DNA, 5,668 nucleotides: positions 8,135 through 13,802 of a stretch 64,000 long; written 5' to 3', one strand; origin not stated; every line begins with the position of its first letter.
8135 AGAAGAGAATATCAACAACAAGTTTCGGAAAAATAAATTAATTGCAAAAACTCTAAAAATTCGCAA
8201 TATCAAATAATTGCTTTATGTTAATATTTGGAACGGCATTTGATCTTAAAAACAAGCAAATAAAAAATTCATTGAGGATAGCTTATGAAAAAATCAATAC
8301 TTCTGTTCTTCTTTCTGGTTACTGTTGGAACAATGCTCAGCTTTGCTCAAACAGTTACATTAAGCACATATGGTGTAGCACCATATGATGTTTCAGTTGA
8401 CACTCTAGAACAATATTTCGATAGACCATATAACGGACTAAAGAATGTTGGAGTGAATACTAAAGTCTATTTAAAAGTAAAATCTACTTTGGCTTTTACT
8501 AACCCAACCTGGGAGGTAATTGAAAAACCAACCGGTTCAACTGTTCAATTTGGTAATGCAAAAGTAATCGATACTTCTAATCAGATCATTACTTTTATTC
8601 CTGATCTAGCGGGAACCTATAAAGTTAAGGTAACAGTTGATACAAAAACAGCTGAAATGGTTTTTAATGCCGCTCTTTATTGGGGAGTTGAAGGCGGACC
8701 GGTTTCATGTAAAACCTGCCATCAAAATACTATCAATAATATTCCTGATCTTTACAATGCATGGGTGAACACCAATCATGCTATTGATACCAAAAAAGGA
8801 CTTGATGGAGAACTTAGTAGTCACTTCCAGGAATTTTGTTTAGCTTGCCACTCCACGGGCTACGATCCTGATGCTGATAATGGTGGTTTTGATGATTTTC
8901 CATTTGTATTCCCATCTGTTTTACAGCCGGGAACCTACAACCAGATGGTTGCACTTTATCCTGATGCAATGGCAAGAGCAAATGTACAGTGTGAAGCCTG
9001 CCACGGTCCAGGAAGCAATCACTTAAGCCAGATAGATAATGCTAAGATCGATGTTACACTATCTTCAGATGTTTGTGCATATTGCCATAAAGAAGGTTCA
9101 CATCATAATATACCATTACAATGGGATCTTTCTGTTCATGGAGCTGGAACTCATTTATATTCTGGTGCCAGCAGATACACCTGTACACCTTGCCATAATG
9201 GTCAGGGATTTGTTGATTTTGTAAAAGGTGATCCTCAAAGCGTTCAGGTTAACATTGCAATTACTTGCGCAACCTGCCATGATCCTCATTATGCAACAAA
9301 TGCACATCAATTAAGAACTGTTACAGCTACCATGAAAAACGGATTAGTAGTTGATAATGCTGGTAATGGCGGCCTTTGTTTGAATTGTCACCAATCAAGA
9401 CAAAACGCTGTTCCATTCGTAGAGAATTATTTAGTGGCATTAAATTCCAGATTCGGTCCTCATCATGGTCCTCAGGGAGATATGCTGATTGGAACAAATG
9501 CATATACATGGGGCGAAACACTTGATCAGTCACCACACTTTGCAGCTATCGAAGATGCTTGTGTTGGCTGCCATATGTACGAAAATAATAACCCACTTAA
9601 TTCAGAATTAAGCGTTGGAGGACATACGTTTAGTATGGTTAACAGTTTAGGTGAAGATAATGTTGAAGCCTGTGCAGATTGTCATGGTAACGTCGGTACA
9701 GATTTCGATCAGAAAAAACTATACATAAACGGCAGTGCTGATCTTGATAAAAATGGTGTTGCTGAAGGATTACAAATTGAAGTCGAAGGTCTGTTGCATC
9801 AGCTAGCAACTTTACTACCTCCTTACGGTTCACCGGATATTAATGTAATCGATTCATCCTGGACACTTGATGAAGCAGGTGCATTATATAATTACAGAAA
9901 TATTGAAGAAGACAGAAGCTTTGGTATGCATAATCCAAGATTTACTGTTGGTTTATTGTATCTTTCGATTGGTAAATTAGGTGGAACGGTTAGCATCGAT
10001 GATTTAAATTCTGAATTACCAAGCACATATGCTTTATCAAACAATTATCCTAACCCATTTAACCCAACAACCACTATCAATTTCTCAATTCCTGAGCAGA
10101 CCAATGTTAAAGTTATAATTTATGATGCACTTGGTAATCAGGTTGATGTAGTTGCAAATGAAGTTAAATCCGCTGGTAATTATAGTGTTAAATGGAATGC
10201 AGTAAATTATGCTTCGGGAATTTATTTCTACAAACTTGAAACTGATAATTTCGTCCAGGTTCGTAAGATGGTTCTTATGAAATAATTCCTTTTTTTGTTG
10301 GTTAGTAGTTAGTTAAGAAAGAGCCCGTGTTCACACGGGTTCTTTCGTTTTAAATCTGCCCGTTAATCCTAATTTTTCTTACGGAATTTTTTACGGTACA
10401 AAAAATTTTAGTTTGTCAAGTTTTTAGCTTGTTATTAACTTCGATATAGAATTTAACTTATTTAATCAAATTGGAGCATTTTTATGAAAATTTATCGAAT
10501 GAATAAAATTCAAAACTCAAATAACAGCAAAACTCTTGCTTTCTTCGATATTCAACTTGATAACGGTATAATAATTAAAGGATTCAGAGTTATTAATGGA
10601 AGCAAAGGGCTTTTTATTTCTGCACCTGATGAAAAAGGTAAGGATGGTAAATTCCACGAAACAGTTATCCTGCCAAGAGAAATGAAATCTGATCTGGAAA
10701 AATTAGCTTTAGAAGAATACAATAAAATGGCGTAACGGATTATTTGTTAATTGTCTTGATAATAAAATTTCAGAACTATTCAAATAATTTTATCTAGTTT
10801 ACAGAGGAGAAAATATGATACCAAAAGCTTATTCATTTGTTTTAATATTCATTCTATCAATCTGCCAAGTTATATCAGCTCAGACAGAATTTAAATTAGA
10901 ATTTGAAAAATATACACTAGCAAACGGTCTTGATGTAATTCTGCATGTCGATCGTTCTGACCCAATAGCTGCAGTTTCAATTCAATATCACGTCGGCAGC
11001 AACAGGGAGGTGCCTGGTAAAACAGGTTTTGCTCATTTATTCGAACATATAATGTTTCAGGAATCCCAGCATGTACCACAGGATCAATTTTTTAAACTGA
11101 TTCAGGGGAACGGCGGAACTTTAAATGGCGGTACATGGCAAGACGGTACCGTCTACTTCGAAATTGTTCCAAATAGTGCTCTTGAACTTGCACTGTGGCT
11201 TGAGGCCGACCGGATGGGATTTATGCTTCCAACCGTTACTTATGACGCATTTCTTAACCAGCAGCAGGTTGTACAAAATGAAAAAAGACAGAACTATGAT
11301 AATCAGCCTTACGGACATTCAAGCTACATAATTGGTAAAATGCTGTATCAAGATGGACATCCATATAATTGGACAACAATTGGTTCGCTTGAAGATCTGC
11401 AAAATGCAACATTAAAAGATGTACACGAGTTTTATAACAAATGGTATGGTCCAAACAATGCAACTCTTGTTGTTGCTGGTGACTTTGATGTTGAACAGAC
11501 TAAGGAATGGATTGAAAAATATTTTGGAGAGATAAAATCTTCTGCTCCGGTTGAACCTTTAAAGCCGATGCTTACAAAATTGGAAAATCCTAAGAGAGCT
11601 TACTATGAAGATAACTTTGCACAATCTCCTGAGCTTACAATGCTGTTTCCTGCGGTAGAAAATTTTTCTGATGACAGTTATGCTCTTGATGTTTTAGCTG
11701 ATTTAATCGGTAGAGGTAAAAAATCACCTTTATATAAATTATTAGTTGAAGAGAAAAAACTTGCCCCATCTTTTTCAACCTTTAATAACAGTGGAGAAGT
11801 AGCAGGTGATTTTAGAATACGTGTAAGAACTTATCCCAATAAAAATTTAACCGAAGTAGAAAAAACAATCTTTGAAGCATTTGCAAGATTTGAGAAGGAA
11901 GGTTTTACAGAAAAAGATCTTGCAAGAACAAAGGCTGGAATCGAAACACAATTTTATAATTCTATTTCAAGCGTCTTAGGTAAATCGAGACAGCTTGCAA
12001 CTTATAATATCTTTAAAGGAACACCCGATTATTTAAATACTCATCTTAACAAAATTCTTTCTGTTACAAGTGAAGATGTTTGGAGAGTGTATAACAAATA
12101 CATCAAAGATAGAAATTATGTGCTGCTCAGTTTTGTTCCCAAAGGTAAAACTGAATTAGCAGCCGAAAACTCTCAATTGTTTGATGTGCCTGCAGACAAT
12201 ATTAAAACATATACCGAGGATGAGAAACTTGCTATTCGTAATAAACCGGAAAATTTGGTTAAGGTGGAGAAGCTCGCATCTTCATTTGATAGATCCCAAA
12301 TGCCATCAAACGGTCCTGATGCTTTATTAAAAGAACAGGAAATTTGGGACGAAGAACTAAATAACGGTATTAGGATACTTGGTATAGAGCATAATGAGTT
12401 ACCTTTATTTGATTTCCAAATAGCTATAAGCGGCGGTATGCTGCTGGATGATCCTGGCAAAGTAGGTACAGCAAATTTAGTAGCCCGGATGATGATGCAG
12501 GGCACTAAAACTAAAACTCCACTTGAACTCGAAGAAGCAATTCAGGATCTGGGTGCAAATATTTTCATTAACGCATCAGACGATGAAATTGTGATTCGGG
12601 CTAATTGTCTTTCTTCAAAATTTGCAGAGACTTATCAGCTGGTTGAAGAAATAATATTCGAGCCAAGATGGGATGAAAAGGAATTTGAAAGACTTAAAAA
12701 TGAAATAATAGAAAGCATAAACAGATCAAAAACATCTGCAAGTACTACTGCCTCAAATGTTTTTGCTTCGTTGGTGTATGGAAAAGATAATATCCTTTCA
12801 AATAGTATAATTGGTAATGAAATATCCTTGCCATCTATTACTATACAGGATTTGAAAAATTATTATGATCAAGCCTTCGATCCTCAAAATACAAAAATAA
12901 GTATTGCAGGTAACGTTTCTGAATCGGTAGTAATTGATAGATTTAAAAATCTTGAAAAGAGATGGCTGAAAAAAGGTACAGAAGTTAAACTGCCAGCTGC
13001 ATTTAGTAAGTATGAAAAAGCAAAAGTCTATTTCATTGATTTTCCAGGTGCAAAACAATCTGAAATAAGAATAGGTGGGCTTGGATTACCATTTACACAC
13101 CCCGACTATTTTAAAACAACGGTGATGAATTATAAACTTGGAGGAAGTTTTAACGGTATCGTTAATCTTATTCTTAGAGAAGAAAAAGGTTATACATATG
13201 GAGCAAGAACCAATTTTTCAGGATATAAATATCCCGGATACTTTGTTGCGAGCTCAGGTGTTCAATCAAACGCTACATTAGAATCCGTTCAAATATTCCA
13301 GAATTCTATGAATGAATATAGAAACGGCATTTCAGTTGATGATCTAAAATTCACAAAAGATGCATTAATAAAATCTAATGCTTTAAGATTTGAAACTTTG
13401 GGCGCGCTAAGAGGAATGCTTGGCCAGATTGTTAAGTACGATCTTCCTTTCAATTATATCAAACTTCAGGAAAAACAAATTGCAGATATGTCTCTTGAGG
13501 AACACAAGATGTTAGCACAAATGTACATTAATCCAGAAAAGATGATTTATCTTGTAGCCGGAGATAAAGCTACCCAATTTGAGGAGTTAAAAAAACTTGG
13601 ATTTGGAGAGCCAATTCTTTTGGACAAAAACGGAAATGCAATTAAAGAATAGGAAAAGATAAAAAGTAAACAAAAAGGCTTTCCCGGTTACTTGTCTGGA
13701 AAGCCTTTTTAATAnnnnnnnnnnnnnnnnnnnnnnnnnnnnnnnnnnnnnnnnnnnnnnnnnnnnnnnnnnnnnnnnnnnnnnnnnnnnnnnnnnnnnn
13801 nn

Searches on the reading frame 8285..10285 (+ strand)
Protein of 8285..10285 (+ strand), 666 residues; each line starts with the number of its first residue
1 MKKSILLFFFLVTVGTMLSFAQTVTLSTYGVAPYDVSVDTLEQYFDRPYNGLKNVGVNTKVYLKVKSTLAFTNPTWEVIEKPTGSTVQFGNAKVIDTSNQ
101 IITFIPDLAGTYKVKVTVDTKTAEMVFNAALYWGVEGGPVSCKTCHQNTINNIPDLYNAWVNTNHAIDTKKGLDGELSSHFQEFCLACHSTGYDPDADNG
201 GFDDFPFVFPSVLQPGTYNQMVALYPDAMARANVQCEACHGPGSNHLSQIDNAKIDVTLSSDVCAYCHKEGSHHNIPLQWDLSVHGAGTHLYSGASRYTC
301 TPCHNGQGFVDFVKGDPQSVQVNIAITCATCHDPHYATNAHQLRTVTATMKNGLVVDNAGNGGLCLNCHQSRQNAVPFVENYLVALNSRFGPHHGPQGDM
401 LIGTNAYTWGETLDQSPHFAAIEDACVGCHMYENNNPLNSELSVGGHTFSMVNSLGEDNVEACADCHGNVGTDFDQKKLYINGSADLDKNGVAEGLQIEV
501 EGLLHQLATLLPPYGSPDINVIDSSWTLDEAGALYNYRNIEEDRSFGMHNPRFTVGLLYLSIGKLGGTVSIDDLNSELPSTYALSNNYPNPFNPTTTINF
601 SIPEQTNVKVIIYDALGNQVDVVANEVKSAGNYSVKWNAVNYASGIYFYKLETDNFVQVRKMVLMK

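Call 34: search_protein_families(library=pfam, proteins=[window:8285-10285:+], max_evalue=0.001)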
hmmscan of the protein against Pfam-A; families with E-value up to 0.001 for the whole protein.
window:8285-10285:+ (666 aa): 6 families
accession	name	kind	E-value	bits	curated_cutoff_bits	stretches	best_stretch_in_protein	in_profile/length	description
PF22113.1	Mtrc-MtrF_II-IV_dom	-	2.5e-14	53.6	30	1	141-245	83-168/176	Outer membrane cytochrome MtrC/MtrF-like, domains II/IV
PF14522.11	Cytochrome_C7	-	3.7e-12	46.3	24.8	0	296-370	12-67/67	Cytochrome c7 and related cytochrome c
PF18962.6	Por_Secre_tail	-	1.6e-10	41.5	27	1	588-663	2-74/75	Secretion system C-terminal sorting domain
PF09699.15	Paired_CXXCH_1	-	1.5e-05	25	20.6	1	328-371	9-38/41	Doubled CXXCH motif (Paired_CXXCH_1)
PF13860.13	FlgD_ig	-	2e-05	24.9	27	1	602-646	18-68/79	FlgD Ig-like domain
PF13435.11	Cytochrome_C554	-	9.7e-05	23.7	20.8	0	141-197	1-63/84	Cytochrome c554 and c-prime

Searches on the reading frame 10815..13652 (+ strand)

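Call 34: search_protein_families(library=pfam, proteins=[window:10815-13652:+], max_evalue=0.001)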
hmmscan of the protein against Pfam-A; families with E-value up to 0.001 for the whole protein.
window:10815-13652:+ (945 aa): 2 families
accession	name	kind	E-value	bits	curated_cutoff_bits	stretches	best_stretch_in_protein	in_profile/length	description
PF05193.26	Peptidase_M16_C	-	5.7e-67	225.5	23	2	198-374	2-179/181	Peptidase M16 inactive domain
PF00675.25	Peptidase_M16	-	1.1e-26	93.9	22.3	2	41-156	2-115/149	Insulinase (Peptidase family M16)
